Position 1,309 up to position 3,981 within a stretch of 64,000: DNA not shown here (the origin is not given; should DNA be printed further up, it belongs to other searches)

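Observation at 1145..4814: Bacterial-type acyl-carrier machinery in an archaeal context: AcpS, then an acyl-ACP-synthetase/carrier/PlsC fusion, then LipB octanoyltransferase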

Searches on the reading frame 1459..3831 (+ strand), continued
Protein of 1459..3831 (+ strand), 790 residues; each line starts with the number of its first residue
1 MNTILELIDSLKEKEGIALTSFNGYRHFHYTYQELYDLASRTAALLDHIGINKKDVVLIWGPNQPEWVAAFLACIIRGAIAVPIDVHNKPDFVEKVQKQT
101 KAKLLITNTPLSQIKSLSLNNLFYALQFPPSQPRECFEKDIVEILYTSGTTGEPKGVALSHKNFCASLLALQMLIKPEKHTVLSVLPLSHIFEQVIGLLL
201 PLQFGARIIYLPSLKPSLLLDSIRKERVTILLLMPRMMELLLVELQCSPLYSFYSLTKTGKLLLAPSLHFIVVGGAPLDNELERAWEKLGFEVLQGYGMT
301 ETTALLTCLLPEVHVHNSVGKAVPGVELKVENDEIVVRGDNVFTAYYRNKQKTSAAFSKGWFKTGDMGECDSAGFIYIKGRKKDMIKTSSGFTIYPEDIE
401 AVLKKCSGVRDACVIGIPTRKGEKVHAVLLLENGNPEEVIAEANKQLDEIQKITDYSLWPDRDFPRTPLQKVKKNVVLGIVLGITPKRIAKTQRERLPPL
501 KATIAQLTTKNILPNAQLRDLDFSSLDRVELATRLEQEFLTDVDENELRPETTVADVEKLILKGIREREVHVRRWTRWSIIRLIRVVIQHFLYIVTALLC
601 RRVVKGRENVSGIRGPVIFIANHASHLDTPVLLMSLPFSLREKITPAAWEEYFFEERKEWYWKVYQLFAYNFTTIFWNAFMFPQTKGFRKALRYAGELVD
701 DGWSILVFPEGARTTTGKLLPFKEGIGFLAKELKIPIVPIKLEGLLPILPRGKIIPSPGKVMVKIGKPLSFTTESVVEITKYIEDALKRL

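Call 26: find_encoding_contigs(protein=P0006, flank=8000, max_places=1)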
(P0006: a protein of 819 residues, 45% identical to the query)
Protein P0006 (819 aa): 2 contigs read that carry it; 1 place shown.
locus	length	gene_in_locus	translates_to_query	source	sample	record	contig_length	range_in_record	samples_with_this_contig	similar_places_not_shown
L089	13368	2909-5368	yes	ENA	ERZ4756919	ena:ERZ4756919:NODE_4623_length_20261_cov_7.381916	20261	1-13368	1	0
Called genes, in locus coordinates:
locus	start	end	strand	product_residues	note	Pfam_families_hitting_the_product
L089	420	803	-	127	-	PF01467:CTP_transf_like (weak)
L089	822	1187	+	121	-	-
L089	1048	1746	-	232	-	PF01161:PBP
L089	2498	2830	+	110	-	PF01648:ACPS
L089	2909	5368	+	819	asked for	PF00501:AMP-binding, PF00550:PP-binding (weak), PF01553:Acyltransferase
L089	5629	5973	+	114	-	PF13459:Fer4_15, PF13370:Fer4_13 (weak)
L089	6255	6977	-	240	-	PF01988:VIT1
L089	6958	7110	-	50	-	-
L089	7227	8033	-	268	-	PF01380:SIS (weak), PF10432:bact-PGI_C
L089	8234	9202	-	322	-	PF08068:DKCLD, PF01509:TruB_N, PF21238:Pus10_C, PF16198:TruB_C_2, PF01472:PUA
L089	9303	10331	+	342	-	PF00149:Metallophos (weak), PF12850:Metallophos_2 (faint), PF00149:Metallophos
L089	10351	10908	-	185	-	-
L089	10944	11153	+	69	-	-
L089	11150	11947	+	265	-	-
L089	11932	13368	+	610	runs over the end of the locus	PF18765:Polbeta (weak)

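Call 27: search_protein_families(library=ncbifam, proteins=[L006:10507-11751:+, L007:10499-11728:+, L088:6477-7670:+], max_evalue=0.001)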
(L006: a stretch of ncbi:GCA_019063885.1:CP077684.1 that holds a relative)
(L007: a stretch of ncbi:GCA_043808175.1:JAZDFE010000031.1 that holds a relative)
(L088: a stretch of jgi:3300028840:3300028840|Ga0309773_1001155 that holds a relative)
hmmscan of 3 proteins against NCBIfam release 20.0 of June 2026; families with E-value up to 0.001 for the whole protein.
L006:10507-11751:+ (414 aa): 68 families (the best 25 are shown)
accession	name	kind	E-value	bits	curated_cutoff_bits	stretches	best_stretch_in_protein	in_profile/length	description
TIGR00893.1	2A0114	subfamily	1.3e-35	123.1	395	1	22-394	4-393/399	D-galactonate transporter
TIGR00881.1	2A0104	subfamily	2.8e-26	92.4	407.75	2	23-187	6-170/379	phosphoglycerate transporter protein PgtP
TIGR00895.1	2A0115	subfamily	3.4e-25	88.8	418.55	2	13-185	18-190/398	aromatic acid/H+ symport family MFS transporter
TIGR00710.1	efflux_Bcr_CflA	subfamily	2e-19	70.3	200.9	1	16-327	9-311/385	Bcr/CflA family efflux MFS transporter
NF033135.1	cmx_cmrA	equivalog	6.3e-18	65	400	1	34-391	25-368/374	Cmx/CmrA family chloramphenicol efflux MFS transporter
NF008654.0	PRK11652.1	equivalog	7e-18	64.7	479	1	34-230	31-222/397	multidrug efflux MFS transporter EmrD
TIGR00880.1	2_A_01_02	superfamily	1.1e-17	64.4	131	1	56-186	7-137/141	multidrug resistance protein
TIGR00711.1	efflux_EmrB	subfamily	1.5e-17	63.5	230.2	1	15-186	6-176/485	DHA2 family efflux MFS transporter permease subunit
NF008586.0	PRK11551.1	equivalog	1.1e-16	60.8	410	1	12-287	15-289/406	3-(3-hydroxy-phenyl)propionate transporter MhpT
NF000218.1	FexA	exception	2.3e-14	52.9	900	1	22-183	31-192/475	chloramphenicol/florfenicol efflux MFS transporter FexA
TIGR00900.1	2A0121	subfamily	3.9e-14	52.8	319.6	1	13-164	210-364/364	H+ Antiporter protein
NF008314.0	PRK11102.1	equivalog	1.5e-12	47.5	303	1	31-231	29-227/396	Bcr/CflA family multidrug efflux MFS transporter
NF040856.1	FexB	exception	1.5e-12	47.1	950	1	28-180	30-182/469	chloramphenicol/florfenicol efflux MFS transporter FexB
TIGR00805.1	oat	subfamily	6.3e-12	44.3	280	1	207-291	321-405/639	OAT family organic anion transporter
NF008963.0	PRK12307.1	equivalog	1.2e-11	44.4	637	1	26-383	32-391/426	MFS transporter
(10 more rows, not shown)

L007:10499-11728:+ (409 aa): 4 families
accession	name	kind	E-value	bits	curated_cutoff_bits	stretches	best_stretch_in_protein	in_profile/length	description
TIGR00792.1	gph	subfamily_domain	3.3e-11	42.5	231.35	1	13-318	2-322/437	glycoside-pentoside-hexuronide (GPH):cation symporter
NF007372.0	PRK09874.1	equivalog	2.7e-09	36.6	571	1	22-363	27-368/408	multidrug efflux MFS transporter MdtG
NF049980.1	SfMCT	equivalog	5e-05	22.1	320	1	247-331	31-116/378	L-lactate MFS transporter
NF007077.0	PRK09528.1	subfamily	0.00015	20.5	429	1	25-95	25-96/421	galactoside permease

L088:6477-7670:+ (397 aa): 11 families
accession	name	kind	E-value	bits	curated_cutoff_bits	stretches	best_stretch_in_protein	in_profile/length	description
TIGR00880.1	2_A_01_02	superfamily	9.7e-12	45.2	131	1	263-395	6-138/141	multidrug resistance protein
TIGR00893.1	2A0114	subfamily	6.8e-08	31.8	395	1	122-389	111-393/399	D-galactonate transporter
NF047396.1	MFS_flip_LtaA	equivalog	3.4e-07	29.7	450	1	224-393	213-387/394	lipoteichoic acid biosynthesis MFS flippase LtaA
NF049980.1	SfMCT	equivalog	4.3e-07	28.9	320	0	59-119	267-327/378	L-lactate MFS transporter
NF008654.0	PRK11652.1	equivalog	9.8e-07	28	479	1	267-388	56-177/397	multidrug efflux MFS transporter EmrD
NF007782.0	PRK10473.1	subfamily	1.6e-06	27.4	417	1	36-213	33-198/394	MdtL family multidrug efflux MFS transporter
NF053813.1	MFS_TcaB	equivalog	2.9e-06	26.3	475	1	248-387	34-173/396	putative multidrug effflux MFS transporter TcaB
TIGR00710.1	efflux_Bcr_CflA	subfamily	3.3e-06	26.8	200.9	1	261-390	46-177/385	Bcr/CflA family efflux MFS transporter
NF000009.1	tet_MFS_Tcr3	exception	0.00013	20.7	1000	1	247-391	59-204/512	tetracycline efflux MFS transporter Tcr3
NF041041.1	FslD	exception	0.00038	19.8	500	1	249-396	39-187/396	rhizoferrin import MFS transporter FslD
NF038246.1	bile_salt_MFS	equivalog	0.00056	18.9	400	1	42-393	42-402/408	conjugated bile salt MFS transporter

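Call 53: search_protein_families(library=pfam, proteins=[L002:10436-11422:+], max_evalue=0.001)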
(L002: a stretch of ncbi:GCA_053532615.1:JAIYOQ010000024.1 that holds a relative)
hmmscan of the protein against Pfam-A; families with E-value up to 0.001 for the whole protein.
L002:10436-11422:+ (328 aa): 0 families

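Call 75: predict_structure(alignment_id=A1)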
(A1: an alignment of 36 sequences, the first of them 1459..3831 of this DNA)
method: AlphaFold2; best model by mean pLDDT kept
length: 790 residues; sequences in the alignment: 36
mean_pLDDT: 84.8   pTM: 0.81
mean pLDDT of the five models: 84.8, 84.0, 83.1, 82.7, 81.7
residues with pLDDT >= 90: 280; 70-90: 437; 50-70: 59; < 50: 14
segments of 3 or more residues with pLDDT < 50: 486-495
pLDDT, mean of each block of 10 residues (from residue 1): 93 94 90 97 96 96 95 97 88 90 94 91 89 89 77 77 93 84 89 92 95 80 89 84 76 66 81 82 87 85 81 85 92 90 82 87 89 88 82 84 86 88 90 86 90 87 63 78 59 56 75 85 67 69 71 87 63 81 87 86 92 89 88 89 87 78 84 85 73 89 91 82 83 93 88 83 95 88 93
secondary structure, 60 per line:
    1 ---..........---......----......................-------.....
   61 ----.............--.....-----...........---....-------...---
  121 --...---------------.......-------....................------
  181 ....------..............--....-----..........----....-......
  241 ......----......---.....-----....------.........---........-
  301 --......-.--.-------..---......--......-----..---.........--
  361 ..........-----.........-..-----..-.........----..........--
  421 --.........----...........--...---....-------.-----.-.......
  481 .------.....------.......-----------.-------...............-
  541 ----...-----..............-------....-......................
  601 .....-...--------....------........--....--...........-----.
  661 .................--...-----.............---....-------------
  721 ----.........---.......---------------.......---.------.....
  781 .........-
elements in order (helices of 4 or more, strands of 3 or more residues): H4-13 E17-22 E27-31 H32-48 E56-60 H65-77 E80-84 H90-100 E104-107 E115-117 E141-147 E155-160 H161-174 E181-184 H191-204 E207-210 H216-225 E230-233 H235-246 H251-256 H260-264 E270-273 H280-288 E292-299 E303-308 E326-331 E334-339 H350-356 E361-370 E376-381 H396-404 E409-418 E423-431 H436-446 E455-458 H474-481 H488-492 H499-505 H525-539 H554-566 H574-577 H579-599 E600-605 E618-621 H628-635 H638-641 E644-649 H650-654 H660-677 E680-682 H688-700 E704-707 H725-733 E737-743 E759-765 H776-789

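Call 78: fold_search(model_id=the predicted structure, library=pdb)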
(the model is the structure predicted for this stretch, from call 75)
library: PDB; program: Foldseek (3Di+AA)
matches with E <= 10: 1808; with E <= 0.001: 636
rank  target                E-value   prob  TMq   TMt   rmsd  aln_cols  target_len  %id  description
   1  4gxr                  1.3e-39  1.00  0.55  0.85   2.7       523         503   28  Structure of ATP bound RpMatB-BxBclM chimera B3 (released 2012-10-24)
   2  3r44                  1.4e-39  1.00  0.49  0.74   5.9       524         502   25  Mycobacterium tuberculosis fatty acyl CoA synthetase (released 2012-02-08)
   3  5x8g_D                9.4e-39  1.00  0.44  0.69  10.9       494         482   26  Binary complex structure of a double mutant I454RA456K of o-Succinylbenzoate CoA Synthetase (MenE) from Bacillus Subti (released 2017-06-07)
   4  4fut                  1.2e-38  1.00  0.54  0.84   2.7       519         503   28  Crystal structure of ATP bound MatB from Rhodopseudomonas palustris (released 2012-07-25)
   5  5x8f_D                1.6e-38  1.00  0.44  0.69  10.9       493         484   26  Ternary complex structure of a double mutant I454RA456K of o-Succinylbenzoate CoA Synthetase (MenE) from Bacillus Subt (released 2017-06-07)
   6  8weu                  1.7e-38  1.00  0.53  0.86   2.8       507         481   24  Crystal structure of Feruoyl-CoA Synthetase from Amycolatopsis thermoflava (released 2024-09-25)
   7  4gxq_A                3.4e-38  1.00  0.55  0.84   2.6       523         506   27  Crystal Structure of ATP bound RpMatB-BxBclM chimera B1 (released 2012-10-24)
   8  5x8f_C                4.0e-38  1.00  0.44  0.69  10.9       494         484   27  Ternary complex structure of a double mutant I454RA456K of o-Succinylbenzoate CoA Synthetase (MenE) from Bacillus Subt (released 2017-06-07)
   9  4fuq_D                4.2e-38  1.00  0.48  0.72   5.6       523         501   28  Crystal structure of apo MatB from Rhodopseudomonas palustris (released 2012-07-25)
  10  5x8f_B                4.2e-38  1.00  0.43  0.68  11.0       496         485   27  Ternary complex structure of a double mutant I454RA456K of o-Succinylbenzoate CoA Synthetase (MenE) from Bacillus Subt (released 2017-06-07)
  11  5bus_A                6.2e-38  1.00  0.52  0.84   3.1       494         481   26  O-succinylbenzoate Coenzyme A Synthetase (MenE) from Bacillus Subtilis, in complex with AMP (released 2015-08-26)
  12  4fuq_C                1.4e-37  1.00  0.48  0.73   5.2       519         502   28  Crystal structure of apo MatB from Rhodopseudomonas palustris (released 2012-07-25)
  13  8wev_A                1.7e-37  1.00  0.53  0.84   3.1       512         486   24  Crystal structure of Feruoyl-CoA Synthetase complexed with AMP from Amycolatopsis thermoflava (released 2024-09-25)
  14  5gtd_A                2.1e-37  1.00  0.53  0.85   2.9       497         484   26  o-Succinylbenzoate CoA Synthetase (MenE) from Bacillus Subtilis in Complex with the Acyl-adenylate Intermediate OSB-AM (released 2017-01-04)
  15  5bur_A                2.4e-37  1.00  0.52  0.85   3.2       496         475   26  O-succinylbenzoate Coenzyme A Synthetase (MenE) from Bacillus Subtilis, in Complex with ATP and Magnesium Ion (released 2015-08-26)
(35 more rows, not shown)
